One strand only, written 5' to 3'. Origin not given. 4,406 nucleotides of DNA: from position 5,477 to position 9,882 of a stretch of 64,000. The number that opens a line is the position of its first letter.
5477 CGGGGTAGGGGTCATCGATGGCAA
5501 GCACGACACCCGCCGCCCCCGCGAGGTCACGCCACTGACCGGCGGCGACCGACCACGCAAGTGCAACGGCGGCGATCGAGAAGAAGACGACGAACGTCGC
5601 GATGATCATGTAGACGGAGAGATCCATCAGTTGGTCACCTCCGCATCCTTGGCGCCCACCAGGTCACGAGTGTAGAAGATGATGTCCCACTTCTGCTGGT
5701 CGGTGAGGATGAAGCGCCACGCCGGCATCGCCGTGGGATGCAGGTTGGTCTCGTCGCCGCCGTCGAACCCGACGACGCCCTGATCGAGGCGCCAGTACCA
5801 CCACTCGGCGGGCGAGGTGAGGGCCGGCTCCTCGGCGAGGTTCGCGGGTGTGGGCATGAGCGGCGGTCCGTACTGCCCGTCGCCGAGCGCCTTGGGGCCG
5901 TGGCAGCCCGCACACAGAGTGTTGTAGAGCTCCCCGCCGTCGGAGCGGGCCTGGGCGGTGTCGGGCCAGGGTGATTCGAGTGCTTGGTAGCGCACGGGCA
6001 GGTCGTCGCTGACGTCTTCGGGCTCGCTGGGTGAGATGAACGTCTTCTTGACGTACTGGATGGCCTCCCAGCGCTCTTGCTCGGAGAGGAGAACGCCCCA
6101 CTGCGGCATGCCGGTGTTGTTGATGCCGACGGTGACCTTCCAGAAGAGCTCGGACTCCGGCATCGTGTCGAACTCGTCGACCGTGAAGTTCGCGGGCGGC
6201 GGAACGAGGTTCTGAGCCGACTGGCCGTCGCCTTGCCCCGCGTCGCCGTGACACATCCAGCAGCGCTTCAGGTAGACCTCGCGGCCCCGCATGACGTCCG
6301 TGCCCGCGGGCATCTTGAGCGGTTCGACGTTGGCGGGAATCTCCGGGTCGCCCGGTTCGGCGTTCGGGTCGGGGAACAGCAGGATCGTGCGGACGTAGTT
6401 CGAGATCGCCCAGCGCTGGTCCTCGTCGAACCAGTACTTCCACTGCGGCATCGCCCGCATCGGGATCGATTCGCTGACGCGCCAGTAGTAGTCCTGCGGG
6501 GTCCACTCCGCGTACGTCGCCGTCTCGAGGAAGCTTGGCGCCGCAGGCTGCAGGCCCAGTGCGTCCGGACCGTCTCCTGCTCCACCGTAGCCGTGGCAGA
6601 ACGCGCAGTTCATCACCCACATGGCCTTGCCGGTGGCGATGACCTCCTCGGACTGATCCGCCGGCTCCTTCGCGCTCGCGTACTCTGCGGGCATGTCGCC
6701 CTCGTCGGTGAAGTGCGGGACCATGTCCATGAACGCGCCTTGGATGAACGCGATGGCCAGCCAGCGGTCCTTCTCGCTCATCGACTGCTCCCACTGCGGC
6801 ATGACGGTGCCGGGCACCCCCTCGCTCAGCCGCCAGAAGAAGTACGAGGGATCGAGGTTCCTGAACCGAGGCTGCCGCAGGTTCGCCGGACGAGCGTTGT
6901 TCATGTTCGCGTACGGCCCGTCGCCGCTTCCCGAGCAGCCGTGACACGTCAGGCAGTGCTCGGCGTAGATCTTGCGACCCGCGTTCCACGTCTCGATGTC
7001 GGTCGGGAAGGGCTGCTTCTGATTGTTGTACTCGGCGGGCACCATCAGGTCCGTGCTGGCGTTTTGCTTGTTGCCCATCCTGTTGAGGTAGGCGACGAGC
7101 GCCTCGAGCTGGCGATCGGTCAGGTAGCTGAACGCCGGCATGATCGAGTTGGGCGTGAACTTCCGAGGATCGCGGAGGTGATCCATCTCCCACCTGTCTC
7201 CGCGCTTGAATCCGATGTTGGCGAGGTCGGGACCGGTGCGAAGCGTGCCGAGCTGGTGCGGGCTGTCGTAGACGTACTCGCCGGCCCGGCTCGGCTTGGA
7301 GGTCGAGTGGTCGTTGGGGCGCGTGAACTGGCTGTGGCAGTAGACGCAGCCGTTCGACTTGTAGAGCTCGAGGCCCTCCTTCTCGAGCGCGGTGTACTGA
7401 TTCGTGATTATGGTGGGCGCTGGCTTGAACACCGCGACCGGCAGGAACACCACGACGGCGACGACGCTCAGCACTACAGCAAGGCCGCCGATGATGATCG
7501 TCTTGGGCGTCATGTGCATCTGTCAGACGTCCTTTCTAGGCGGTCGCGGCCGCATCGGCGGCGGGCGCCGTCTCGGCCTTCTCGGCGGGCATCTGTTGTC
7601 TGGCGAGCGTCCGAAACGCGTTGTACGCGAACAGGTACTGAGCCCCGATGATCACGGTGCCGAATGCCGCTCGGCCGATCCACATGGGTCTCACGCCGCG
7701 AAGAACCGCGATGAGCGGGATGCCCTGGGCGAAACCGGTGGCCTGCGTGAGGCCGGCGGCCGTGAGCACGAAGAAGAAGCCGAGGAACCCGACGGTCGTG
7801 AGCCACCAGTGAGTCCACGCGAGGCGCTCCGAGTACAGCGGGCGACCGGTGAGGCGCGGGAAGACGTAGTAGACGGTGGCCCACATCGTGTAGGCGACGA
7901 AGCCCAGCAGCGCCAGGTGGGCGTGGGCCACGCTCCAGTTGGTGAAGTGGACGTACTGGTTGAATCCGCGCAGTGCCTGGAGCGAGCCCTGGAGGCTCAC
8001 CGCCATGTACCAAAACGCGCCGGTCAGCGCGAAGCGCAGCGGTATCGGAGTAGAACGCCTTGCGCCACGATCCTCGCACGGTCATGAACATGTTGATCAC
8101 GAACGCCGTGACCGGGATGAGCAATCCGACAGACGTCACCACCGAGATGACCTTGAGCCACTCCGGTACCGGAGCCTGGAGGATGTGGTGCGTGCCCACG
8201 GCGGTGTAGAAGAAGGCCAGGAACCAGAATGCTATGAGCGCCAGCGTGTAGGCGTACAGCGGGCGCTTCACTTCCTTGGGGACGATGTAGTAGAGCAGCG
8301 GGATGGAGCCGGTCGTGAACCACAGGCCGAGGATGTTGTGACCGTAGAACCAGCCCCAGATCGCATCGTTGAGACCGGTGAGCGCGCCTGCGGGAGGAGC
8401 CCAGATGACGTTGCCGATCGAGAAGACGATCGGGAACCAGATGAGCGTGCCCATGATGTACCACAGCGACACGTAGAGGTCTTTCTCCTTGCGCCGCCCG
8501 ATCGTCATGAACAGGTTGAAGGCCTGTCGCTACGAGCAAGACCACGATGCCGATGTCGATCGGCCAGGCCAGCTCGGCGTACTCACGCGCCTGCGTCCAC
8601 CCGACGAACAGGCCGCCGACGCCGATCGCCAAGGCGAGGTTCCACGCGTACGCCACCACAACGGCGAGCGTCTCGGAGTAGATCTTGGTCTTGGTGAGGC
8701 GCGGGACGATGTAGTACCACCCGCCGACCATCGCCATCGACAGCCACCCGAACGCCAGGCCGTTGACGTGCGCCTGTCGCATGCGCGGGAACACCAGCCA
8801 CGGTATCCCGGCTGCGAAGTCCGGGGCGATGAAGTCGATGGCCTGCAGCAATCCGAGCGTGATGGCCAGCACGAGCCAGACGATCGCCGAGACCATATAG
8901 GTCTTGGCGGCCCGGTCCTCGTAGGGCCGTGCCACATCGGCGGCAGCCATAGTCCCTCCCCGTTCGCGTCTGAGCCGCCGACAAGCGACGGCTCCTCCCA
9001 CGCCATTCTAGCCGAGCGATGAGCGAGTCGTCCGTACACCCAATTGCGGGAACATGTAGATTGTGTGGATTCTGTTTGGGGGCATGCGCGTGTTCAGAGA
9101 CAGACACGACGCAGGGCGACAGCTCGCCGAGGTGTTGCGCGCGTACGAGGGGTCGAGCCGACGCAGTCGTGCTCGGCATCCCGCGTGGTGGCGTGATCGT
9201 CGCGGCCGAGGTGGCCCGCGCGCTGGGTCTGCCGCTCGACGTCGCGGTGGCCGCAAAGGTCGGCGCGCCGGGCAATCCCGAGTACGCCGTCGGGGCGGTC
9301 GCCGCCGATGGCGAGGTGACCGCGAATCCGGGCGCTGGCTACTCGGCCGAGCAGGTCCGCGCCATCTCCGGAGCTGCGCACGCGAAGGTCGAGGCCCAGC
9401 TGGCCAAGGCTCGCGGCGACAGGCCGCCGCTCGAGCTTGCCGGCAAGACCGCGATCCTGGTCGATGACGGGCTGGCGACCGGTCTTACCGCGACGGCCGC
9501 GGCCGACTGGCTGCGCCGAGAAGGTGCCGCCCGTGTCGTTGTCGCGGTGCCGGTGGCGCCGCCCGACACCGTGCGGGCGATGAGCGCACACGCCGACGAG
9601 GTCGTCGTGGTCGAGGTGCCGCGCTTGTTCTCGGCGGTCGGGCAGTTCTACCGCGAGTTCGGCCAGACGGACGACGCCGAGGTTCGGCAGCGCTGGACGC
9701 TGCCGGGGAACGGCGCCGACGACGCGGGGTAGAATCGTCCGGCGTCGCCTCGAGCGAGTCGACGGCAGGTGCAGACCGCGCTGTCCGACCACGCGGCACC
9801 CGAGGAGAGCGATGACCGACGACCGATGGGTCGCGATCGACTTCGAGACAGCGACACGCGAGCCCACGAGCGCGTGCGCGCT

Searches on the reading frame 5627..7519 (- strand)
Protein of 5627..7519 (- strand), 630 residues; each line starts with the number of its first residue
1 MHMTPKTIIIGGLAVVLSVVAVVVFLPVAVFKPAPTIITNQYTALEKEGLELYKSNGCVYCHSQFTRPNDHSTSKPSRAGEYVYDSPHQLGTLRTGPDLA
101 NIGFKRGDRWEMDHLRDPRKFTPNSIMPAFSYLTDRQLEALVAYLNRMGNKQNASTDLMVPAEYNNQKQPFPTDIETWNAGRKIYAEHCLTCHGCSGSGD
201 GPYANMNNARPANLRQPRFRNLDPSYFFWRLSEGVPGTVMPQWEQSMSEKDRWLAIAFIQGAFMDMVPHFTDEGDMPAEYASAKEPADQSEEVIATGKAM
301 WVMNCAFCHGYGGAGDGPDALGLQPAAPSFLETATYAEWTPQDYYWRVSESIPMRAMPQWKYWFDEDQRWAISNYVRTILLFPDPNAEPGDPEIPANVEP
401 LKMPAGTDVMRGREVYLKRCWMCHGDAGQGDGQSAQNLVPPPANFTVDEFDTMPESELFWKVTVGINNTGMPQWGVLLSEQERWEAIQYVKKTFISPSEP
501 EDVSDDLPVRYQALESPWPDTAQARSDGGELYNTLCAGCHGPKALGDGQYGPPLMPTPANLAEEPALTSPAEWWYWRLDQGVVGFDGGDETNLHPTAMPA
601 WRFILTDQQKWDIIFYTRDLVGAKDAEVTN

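Call 13: search_protein_families(library=pfam, proteins=[window:5627-7519:-])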
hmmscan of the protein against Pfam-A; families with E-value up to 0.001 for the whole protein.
window:5627-7519:- (630 aa): 4 families
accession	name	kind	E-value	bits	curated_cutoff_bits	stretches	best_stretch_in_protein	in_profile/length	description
PF13442.11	Cytochrome_CBB3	-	2.2e-53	178.9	27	5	177-259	2-68/68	Cytochrome C oxidase, cbb3-type, subunit III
PF00034.26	Cytochrom_C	-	4.2e-49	166.2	21.3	5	294-378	1-88/90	Cytochrome c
PF02433.20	FixO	-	3.7e-36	125.1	29.6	1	12-141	14-148/219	Cytochrome C oxidase, mono-heme subunit/FixO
PF14495.11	Cytochrom_C550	-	0.00016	21.8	27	0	284-324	16-55/136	Cytochrome c-550 domain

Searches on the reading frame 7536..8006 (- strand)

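Call 61: search_protein_families(library=pfam, proteins=[window:7536-8006:-], max_evalue=0.01)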
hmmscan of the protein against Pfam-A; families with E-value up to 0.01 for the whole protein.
window:7536-8006:- (156 aa): 1 family
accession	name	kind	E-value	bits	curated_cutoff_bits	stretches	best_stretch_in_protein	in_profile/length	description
PF00115.25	COX1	-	1.8e-24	86.9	34.8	1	4-116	322-434/436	Cytochrome C and Quinol oxidase polypeptide I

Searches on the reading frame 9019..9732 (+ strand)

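Call 13: search_protein_families(library=pfam, proteins=[window:9019-9732:+])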
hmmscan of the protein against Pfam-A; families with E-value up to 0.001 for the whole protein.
window:9019-9732:+ (237 aa): 2 families
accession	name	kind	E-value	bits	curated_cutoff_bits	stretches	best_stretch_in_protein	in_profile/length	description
PF00156.33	Pribosyltran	-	8.8e-19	67.8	26.3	1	47-196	29-141/158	Phosphoribosyl transferase domain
PF14681.12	UPRTase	-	0.00031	20.7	27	1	137-198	115-178/206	Uracil phosphoribosyltransferase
